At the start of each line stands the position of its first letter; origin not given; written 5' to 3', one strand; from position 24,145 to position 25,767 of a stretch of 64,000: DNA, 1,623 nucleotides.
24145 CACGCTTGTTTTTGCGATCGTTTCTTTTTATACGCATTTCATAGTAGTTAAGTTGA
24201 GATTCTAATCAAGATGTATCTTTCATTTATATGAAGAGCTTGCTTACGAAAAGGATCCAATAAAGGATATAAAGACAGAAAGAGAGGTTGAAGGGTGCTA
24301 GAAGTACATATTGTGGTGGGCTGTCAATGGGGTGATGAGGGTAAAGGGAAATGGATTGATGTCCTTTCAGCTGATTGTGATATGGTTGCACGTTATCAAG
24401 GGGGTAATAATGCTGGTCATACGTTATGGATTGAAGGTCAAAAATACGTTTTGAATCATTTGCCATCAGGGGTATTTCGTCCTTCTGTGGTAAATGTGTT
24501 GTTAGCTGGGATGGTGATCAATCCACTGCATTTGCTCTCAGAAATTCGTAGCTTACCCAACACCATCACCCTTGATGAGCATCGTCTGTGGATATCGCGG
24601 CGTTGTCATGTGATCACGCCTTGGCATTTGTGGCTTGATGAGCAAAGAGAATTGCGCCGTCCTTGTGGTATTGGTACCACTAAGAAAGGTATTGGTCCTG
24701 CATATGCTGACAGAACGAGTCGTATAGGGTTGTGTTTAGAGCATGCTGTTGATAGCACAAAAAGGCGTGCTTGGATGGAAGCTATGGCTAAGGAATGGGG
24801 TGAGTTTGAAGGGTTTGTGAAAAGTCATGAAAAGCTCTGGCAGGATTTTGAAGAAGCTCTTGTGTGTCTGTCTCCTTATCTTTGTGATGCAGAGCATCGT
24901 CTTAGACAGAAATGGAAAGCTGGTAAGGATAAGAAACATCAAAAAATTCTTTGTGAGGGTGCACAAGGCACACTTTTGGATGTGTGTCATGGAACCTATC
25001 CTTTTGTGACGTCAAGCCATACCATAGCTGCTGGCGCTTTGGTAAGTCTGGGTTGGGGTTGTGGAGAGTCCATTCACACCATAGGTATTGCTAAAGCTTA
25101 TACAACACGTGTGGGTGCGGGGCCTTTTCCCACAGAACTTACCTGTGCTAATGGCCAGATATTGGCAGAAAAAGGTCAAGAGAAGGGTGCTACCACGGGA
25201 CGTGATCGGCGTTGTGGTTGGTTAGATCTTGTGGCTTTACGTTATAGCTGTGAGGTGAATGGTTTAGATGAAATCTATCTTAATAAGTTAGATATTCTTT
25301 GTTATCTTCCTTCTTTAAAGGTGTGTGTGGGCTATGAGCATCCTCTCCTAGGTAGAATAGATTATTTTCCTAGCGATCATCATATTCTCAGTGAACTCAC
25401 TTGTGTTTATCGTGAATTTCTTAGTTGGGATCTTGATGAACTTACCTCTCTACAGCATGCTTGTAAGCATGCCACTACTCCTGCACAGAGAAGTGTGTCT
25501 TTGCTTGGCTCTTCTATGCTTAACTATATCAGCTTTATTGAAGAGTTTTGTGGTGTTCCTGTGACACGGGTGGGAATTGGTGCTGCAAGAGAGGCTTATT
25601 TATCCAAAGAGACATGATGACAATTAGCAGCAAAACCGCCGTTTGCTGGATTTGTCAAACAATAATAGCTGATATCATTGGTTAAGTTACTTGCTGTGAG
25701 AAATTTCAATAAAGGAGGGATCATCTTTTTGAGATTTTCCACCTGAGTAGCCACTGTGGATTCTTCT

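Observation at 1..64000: Pervasive locus-unique short tandem direct repeats in spacers; repeats inside genes all have 3n unit lengths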

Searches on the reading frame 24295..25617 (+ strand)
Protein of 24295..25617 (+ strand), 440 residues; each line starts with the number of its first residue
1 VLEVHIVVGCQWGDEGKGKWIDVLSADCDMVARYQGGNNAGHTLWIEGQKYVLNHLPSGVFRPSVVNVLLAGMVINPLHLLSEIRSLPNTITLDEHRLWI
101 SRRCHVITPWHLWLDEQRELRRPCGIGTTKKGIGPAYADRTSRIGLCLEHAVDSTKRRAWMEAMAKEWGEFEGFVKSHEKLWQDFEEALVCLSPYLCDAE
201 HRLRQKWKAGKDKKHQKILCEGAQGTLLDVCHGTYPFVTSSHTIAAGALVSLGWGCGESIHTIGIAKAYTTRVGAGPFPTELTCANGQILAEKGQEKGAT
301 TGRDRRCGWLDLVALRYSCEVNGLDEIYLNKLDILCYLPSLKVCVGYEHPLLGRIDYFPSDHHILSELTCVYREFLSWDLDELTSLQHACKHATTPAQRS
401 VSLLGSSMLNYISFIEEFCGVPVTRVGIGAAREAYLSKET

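Call 6: search_protein_families(library=ncbifam, proteins=[window:24295-25617:+], max_evalue=0.00001)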
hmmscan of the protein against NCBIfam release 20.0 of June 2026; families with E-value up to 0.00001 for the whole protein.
window:24295-25617:+ (440 aa): 6 families
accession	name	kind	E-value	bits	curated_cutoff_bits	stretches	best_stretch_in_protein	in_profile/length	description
NF002223.0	PRK01117.1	equivalog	3.4e-129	431.4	402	1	5-436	4-422/430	adenylosuccinate synthase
TIGR00184.1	purA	equivalog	1.4e-116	389.8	395.55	1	6-434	1-416/425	adenylosuccinate synthase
NF010355.0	PRK13783.1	equivalog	2.8e-90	303.4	445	1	6-380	4-368/404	adenylosuccinate synthase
NF010357.0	PRK13785.1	equivalog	3.7e-74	250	700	1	7-437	5-449/455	adenylosuccinate synthase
NF003295.0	PRK04293.1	equivalog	3.1e-57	194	368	2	191-335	148-285/337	adenylosuccinate synthetase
NF038379.2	amino_Aden_PurZ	exception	1.3e-31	109.9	300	1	4-316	1-286/293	succino-amino-deoxyadenylate synthase PurZ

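Call 11: find_encoding_contigs(protein=window:24295-25617:+, flank=10000, max_places=6)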
Protein window:24295-25617:+ (440 aa): 9 contigs read that carry it; 6 places shown.
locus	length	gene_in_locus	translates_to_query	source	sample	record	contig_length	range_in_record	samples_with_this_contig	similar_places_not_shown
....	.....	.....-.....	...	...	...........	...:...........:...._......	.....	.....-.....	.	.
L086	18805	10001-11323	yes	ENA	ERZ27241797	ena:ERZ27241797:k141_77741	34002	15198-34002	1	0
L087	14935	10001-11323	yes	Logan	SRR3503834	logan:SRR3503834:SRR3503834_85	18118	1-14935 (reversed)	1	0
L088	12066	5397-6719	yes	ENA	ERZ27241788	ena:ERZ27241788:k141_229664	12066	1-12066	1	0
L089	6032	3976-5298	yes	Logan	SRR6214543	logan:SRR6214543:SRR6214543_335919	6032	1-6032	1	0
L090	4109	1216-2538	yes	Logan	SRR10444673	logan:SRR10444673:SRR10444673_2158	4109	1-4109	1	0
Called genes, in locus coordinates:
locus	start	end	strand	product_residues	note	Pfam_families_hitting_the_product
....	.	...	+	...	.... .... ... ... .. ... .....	-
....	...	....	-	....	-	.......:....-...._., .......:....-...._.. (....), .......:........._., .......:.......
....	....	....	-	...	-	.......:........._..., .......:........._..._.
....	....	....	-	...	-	-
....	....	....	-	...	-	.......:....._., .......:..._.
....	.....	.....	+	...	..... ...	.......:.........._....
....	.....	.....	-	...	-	-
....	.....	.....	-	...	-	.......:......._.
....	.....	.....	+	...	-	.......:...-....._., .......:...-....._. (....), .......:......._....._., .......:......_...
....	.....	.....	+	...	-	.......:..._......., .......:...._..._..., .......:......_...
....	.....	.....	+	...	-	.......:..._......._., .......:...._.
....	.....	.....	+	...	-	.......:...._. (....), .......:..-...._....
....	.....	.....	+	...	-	-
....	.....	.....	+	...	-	-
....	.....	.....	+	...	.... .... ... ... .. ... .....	-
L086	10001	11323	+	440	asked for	PF00709:Adenylsucc_synt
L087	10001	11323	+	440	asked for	PF00709:Adenylsucc_synt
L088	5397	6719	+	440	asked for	PF00709:Adenylsucc_synt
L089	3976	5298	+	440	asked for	PF00709:Adenylsucc_synt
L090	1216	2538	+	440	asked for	PF00709:Adenylsucc_synt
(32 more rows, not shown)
